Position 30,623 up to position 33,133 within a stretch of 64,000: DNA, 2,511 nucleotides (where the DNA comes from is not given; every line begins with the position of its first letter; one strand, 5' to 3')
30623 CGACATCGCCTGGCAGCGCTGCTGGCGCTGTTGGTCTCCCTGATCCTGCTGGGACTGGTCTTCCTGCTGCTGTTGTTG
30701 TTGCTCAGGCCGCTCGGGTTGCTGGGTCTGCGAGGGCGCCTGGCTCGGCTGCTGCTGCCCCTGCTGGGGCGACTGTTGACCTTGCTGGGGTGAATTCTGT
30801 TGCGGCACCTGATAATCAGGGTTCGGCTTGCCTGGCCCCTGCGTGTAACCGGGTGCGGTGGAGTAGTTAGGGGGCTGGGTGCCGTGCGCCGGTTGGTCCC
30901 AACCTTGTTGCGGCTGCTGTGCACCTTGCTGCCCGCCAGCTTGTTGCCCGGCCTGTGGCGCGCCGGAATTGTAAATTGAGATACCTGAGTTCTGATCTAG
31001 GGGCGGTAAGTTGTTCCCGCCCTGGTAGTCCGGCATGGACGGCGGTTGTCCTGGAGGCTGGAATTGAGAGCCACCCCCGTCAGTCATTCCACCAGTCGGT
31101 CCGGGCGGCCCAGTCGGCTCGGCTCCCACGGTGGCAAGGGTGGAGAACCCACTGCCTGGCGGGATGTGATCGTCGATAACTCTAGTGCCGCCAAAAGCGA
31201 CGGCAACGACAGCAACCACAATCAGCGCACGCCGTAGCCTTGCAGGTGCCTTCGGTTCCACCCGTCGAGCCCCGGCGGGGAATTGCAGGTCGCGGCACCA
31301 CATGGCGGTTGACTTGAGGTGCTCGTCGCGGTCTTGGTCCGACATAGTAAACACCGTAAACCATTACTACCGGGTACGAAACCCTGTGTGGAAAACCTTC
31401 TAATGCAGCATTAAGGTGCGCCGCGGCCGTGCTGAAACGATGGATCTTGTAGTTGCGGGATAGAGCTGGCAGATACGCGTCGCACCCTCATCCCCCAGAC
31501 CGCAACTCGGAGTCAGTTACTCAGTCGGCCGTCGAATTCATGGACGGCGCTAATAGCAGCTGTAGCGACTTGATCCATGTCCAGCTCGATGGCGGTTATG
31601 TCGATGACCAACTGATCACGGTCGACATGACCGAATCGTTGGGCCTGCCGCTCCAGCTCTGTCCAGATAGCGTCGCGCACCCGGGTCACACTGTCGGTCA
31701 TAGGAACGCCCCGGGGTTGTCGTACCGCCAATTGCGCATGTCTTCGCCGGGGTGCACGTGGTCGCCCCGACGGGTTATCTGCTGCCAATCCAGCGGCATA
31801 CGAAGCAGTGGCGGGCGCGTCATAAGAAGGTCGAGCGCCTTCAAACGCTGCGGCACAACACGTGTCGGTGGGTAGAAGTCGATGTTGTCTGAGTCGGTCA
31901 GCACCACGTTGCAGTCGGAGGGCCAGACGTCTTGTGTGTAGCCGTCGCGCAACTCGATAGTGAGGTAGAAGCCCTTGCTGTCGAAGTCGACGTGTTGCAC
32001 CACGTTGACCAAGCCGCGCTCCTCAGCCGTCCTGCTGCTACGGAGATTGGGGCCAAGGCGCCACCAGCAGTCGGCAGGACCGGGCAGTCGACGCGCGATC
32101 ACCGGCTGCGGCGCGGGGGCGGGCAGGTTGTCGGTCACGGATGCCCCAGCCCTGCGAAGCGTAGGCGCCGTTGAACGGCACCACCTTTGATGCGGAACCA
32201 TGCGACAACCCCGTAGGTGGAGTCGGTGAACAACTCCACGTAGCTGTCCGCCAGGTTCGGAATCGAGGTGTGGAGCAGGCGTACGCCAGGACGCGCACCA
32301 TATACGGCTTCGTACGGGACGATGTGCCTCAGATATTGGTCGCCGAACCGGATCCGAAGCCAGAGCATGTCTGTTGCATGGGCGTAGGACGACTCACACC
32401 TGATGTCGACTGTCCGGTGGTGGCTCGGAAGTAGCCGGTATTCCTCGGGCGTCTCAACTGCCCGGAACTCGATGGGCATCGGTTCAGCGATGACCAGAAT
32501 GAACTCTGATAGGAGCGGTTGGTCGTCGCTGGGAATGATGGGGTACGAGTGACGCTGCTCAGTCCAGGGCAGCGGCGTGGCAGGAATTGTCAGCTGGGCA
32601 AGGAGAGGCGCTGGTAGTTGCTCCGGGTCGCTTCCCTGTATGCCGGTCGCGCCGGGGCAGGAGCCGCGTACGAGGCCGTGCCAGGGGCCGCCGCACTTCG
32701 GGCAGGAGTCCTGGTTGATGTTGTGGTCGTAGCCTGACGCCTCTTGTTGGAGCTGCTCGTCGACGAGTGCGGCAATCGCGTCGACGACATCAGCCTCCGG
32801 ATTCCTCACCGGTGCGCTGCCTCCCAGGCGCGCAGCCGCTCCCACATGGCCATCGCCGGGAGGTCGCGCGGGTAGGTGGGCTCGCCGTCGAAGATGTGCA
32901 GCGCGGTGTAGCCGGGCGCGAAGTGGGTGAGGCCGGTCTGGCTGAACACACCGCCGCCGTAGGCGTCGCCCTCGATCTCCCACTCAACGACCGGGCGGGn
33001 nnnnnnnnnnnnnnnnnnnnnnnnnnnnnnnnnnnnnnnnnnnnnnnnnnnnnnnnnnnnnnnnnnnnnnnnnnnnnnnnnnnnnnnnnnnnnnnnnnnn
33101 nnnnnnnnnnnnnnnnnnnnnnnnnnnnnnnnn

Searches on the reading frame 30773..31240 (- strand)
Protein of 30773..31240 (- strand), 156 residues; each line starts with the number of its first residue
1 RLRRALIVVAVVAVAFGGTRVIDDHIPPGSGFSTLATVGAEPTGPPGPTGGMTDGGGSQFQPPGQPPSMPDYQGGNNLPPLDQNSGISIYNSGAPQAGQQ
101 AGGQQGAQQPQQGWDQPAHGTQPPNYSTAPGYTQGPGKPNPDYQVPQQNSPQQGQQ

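Call 85: find_related_loci(query=A7, collection=genome_contigs, flank=4000)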
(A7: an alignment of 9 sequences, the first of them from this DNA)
Query A7 (156 aa) in genome_contigs; peptide patterns used: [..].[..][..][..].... (x = any residue, [..] = any of these).
65 stretches matched a pattern; 42 encode a relative of the query (tblastn E <= 1e-3); 42 distinct loci.
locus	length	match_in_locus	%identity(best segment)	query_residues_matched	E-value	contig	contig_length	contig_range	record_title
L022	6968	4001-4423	77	2-143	3e-47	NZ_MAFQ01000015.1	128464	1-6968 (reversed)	Mycobacteroides franklinii strain CV002 sctg_0013_0001, whole genome shotgun sequence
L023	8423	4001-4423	71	2-143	5e-46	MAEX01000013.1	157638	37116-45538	Mycobacterium sp. D16Q14 sctg_0012_0001, whole genome shotgun sequence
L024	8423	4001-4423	73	2-143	8e-46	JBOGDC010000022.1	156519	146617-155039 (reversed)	MAG: Mycobacterium sp. isolate H1-B2_metawrap_bin.13 k127_232318, whole genome shotgun sequence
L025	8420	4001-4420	72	2-143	2e-43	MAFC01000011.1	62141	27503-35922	Mycobacterium sp. D16R12 sctg_0006_0002, whole genome shotgun sequence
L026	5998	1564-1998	71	3-148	7e-43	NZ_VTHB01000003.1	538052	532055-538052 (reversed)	Mycobacteroides sp. CBMA 271 strain CBMA271 271_pilon_C3, whole genome shotgun sequence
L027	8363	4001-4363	75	24-145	7e-40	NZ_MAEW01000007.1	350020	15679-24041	Mycobacterium sp. D16Q13 sctg_0002_0002, whole genome shotgun sequence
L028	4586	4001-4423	63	2-143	3e-36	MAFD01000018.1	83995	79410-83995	Mycobacterium sp. D16R18 sctg_0018_0001, whole genome shotgun sequence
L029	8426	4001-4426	72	2-143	3e-36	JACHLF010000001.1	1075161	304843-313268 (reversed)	Mycobacteroides chelonae strain S00154 Ga0436320_01, whole genome shotgun sequence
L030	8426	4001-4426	73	2-143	2e-35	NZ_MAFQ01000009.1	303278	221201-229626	Mycobacteroides franklinii strain CV002 sctg_0007_0001, whole genome shotgun sequence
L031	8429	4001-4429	64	2-144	2e-35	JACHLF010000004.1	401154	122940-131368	Mycobacteroides chelonae strain S00154 Ga0436320_04, whole genome shotgun sequence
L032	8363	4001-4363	78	24-145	2e-34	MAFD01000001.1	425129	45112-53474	Mycobacterium sp. D16R18 sctg_0001_0001, whole genome shotgun sequence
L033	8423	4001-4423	56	2-144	2e-33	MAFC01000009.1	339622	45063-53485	Mycobacterium sp. D16R12 sctg_0005_0001, whole genome shotgun sequence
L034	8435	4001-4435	68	2-146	2e-33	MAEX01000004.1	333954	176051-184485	Mycobacterium sp. D16Q14 sctg_0003_0001, whole genome shotgun sequence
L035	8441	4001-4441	59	2-140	6e-32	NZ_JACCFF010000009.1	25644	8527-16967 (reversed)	Mycobacteroides sp. LB1 contig00009, whole genome shotgun sequence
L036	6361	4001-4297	66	60-156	1e-31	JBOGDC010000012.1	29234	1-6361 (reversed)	MAG: Mycobacterium sp. isolate H1-B2_metawrap_bin.13 k127_144032, whole genome shotgun sequence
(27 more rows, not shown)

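Call 91: search_protein_families(library=pfam, alignment_id=A8, max_evalue=0.001)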
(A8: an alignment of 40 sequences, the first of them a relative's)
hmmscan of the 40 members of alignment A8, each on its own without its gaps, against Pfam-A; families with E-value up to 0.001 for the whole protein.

A. member 1, L022:3953-5635:+ (560 aa): 0 families

B. families by the number of members that match (of 40 scanned): 10 families
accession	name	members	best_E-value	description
PF22322.1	DUF6973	3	5.4e-18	Domain of unknown function (DUF6973)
PF00413.30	Peptidase_M10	2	8.3e-08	Matrixin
PF06259.18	Abhydrolase_8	1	6.4e-47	Alpha/beta hydrolase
PF00182.24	Glyco_hydro_19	1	5.9e-13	Chitinase class I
PF03496.20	ADPrib_exo_Tox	1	1.4e-07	ADP-ribosyltransferase exoenzyme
PF01464.25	SLT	1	3.1e-05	Transglycosylase SLT domain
PF13488.11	Gly-zipper_Omp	1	0.0001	Glycine zipper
PF03153.18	TFIIA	1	0.0002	Transcription factor IIA, alpha/beta subunit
PF16313.11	DUF4953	1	0.00026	Met-zincin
PF01083.28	Cutinase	1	0.00047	Cutinase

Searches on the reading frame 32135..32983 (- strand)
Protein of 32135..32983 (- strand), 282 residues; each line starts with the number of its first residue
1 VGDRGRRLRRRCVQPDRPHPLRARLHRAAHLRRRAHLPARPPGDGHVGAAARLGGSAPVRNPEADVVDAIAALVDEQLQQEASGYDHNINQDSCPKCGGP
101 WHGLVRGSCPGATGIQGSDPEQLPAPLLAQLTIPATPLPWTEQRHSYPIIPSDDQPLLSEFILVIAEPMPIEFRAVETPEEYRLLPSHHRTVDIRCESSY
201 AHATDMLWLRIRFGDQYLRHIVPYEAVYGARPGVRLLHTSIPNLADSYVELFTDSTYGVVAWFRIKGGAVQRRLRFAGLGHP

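Call 4: search_protein_families(library=pfam, proteins=[window:32135-32983:-], max_evalue=0.1)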
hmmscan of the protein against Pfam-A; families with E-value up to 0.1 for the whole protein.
window:32135-32983:- (282 aa): 1 family
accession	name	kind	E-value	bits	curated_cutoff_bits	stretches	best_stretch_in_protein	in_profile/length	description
PF19953.4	EACC1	-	0.099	13.1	23.6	0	19-50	10-42/107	Effector Associated Constant Component 1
